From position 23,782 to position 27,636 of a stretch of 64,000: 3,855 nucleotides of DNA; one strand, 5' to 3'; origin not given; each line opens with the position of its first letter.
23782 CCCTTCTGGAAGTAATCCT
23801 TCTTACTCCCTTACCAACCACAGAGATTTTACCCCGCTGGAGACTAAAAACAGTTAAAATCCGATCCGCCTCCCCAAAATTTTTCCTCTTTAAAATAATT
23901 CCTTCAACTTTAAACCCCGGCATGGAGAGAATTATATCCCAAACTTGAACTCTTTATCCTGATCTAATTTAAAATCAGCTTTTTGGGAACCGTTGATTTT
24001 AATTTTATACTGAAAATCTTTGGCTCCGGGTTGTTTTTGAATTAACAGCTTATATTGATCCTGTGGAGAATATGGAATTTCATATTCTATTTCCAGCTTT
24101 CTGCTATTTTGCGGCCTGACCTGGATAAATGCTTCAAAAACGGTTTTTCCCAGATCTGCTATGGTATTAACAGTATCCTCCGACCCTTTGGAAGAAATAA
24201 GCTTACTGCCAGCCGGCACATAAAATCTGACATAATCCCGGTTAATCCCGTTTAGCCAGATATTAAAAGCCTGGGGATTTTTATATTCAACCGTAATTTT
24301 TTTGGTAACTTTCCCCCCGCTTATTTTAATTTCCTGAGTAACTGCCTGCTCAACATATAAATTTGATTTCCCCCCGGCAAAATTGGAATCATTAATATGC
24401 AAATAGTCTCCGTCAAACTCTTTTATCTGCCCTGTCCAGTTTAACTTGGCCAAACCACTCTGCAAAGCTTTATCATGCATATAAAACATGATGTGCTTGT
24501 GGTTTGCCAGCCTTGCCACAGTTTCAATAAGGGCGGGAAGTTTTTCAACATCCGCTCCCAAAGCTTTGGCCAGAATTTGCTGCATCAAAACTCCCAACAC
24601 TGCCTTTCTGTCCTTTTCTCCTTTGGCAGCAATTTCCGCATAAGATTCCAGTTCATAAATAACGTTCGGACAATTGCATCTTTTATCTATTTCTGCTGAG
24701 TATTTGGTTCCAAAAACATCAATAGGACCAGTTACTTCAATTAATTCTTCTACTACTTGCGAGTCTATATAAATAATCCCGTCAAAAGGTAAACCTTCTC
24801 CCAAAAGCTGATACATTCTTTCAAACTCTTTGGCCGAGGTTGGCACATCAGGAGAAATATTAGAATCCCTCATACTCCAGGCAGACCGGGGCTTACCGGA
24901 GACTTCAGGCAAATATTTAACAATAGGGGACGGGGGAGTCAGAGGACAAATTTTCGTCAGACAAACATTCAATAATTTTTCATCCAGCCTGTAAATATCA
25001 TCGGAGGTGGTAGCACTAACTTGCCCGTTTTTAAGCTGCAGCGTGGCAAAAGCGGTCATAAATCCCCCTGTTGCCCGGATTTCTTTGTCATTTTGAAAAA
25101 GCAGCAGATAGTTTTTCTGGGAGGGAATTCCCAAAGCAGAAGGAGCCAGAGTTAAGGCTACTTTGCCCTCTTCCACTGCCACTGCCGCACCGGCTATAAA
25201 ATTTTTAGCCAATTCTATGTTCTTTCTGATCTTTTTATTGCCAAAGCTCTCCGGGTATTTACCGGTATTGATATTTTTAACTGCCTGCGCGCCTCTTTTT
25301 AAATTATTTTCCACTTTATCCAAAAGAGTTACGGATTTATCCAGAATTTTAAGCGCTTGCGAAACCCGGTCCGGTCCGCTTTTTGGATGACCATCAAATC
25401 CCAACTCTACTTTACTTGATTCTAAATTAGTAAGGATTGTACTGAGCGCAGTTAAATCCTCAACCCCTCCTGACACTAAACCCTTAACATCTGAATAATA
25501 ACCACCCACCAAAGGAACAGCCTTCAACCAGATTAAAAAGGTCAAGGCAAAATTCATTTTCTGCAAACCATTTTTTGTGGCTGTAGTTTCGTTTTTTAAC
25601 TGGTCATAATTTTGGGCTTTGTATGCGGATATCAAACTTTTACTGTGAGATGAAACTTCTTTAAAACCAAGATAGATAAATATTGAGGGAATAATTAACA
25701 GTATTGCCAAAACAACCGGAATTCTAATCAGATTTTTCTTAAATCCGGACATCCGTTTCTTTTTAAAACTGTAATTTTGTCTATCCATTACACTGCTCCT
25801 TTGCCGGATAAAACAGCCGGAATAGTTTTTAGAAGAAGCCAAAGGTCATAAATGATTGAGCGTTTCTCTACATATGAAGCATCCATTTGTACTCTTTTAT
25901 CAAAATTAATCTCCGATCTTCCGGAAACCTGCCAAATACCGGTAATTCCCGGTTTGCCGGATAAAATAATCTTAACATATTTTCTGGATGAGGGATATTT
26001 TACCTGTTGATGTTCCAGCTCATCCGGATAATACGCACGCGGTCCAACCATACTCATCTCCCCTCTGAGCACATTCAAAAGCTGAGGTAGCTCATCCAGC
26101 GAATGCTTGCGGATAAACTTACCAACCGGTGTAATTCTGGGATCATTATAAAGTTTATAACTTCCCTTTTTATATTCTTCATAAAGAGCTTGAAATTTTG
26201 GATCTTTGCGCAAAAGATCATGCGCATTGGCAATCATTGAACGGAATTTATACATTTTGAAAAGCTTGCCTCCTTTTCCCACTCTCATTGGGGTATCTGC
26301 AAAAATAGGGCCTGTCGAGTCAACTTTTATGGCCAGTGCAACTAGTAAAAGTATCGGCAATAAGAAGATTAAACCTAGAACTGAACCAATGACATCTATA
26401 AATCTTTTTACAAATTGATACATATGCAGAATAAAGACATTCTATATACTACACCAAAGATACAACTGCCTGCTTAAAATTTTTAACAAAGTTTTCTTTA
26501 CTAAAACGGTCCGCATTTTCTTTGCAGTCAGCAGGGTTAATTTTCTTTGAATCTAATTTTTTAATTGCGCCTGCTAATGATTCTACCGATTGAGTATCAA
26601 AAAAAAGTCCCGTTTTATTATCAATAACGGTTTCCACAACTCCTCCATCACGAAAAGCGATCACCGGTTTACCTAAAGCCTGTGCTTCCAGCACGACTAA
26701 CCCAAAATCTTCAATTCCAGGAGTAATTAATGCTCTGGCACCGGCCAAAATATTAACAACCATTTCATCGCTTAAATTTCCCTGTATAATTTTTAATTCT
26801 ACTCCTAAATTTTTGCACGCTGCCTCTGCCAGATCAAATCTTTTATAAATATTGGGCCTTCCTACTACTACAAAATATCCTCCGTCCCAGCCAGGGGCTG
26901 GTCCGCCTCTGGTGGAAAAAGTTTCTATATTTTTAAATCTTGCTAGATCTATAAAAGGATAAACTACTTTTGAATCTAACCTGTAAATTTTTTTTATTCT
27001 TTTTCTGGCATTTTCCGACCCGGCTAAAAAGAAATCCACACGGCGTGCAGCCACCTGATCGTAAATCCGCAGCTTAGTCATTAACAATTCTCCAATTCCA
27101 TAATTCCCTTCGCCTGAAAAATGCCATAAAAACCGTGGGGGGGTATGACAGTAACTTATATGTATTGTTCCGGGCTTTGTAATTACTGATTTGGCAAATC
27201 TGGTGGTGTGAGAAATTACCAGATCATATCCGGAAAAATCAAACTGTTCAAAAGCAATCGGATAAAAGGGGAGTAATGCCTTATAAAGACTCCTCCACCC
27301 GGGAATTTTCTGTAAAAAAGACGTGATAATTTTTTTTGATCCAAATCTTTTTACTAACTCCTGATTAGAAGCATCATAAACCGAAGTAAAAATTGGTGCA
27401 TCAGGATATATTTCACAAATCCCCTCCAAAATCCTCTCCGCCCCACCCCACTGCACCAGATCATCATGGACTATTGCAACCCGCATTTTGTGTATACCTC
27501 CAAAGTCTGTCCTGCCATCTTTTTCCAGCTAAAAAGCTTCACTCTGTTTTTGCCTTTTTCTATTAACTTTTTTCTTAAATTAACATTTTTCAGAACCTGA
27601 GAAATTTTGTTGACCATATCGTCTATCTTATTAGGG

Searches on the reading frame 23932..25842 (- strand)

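Call 6: search_protein_families(library=pfam, proteins=[window:23932-25842:-], max_evalue=0.01)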
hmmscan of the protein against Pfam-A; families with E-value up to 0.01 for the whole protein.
window:23932-25842:- (636 aa): 1 family
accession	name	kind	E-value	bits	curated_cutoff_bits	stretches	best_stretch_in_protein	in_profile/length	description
PF13196.11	DUF4012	-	1e-24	88.1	28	1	242-383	3-132/144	Protein of unknown function (DUF4012)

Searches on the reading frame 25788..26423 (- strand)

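Call 6: search_protein_families(library=pfam, proteins=[window:25788-26423:-], max_evalue=0.01)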
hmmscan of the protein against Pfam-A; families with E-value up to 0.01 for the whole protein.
window:25788-26423:- (211 aa): 1 family
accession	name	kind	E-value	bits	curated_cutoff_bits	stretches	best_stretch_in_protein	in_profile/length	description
PF02397.22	Bac_transf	-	7.7e-61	205.2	27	1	6-205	1-178/179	Bacterial sugar transferase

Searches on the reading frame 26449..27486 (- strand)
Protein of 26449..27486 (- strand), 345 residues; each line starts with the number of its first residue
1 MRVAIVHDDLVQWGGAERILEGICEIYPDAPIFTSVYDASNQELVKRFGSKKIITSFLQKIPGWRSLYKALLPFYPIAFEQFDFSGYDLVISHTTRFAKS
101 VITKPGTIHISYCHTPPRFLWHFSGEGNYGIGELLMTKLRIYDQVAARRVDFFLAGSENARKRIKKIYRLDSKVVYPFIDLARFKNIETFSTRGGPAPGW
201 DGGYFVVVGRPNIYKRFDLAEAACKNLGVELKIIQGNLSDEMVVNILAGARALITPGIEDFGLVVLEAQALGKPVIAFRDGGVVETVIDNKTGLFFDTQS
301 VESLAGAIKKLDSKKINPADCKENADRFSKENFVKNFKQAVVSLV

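Call 6: search_protein_families(library=pfam, proteins=[window:26449-27486:-], max_evalue=0.01)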
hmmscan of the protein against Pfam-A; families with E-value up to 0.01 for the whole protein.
window:26449-27486:- (345 aa): 3 families
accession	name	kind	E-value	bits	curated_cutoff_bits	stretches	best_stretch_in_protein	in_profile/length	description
PF00534.26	Glycos_transf_1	-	1.2e-19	70.9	26.4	1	205-326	50-170/172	Glycosyl transferases group 1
PF13692.12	Glyco_trans_1_4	-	2.8e-14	54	27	1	205-311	36-139/142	Glycosyl transferases group 1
PF13439.12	Glyco_transf_4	-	1.3e-06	28.9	28.5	1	14-183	2-170/170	Glycosyltransferase Family 4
